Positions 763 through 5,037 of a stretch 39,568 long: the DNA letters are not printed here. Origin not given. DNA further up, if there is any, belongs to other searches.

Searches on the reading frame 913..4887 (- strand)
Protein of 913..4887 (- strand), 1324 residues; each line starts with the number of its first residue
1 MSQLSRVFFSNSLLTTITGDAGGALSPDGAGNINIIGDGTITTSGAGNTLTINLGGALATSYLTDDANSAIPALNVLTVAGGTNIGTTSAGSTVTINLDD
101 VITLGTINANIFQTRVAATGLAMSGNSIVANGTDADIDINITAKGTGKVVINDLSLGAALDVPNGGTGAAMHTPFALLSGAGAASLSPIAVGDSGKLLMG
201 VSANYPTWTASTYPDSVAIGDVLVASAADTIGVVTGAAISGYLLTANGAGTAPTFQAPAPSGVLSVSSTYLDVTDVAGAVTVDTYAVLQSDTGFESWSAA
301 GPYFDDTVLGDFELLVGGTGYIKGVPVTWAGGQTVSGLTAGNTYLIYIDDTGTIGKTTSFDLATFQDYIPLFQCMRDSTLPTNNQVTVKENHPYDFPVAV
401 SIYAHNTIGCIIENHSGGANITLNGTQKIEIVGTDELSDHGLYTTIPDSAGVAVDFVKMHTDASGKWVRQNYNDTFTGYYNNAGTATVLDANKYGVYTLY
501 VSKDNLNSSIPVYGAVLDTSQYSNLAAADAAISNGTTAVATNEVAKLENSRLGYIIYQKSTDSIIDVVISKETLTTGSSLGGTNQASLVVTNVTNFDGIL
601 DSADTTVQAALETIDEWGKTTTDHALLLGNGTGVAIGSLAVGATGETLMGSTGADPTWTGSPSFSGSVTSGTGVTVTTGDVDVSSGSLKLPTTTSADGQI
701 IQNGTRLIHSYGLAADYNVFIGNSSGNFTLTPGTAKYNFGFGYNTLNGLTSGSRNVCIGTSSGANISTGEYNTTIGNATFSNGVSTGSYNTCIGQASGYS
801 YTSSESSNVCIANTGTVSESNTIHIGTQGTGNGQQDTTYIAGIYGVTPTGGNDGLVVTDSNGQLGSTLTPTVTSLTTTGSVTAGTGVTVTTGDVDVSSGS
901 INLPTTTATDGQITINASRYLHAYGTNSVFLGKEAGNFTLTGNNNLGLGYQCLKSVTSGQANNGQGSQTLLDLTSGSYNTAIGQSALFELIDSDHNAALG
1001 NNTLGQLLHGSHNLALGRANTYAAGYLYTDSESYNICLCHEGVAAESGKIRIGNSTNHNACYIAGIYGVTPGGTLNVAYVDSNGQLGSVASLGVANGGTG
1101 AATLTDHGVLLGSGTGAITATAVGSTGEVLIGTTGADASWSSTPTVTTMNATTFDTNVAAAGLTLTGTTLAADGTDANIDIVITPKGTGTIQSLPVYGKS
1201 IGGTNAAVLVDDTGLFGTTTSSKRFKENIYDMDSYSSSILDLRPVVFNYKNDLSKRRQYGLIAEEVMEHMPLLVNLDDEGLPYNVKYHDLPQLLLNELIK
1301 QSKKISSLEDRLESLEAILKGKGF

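Call 8: search_protein_families(library=pfam, proteins=[window:913-4887:-], max_evalue=0.01)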
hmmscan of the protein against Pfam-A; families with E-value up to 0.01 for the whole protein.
window:913-4887:- (1324 aa): 1 family
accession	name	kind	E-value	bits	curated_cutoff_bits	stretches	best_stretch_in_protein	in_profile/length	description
PF13884.11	Peptidase_S74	-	8.4e-10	39.2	22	1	1221-1274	1-57/58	Chaperone of endosialidase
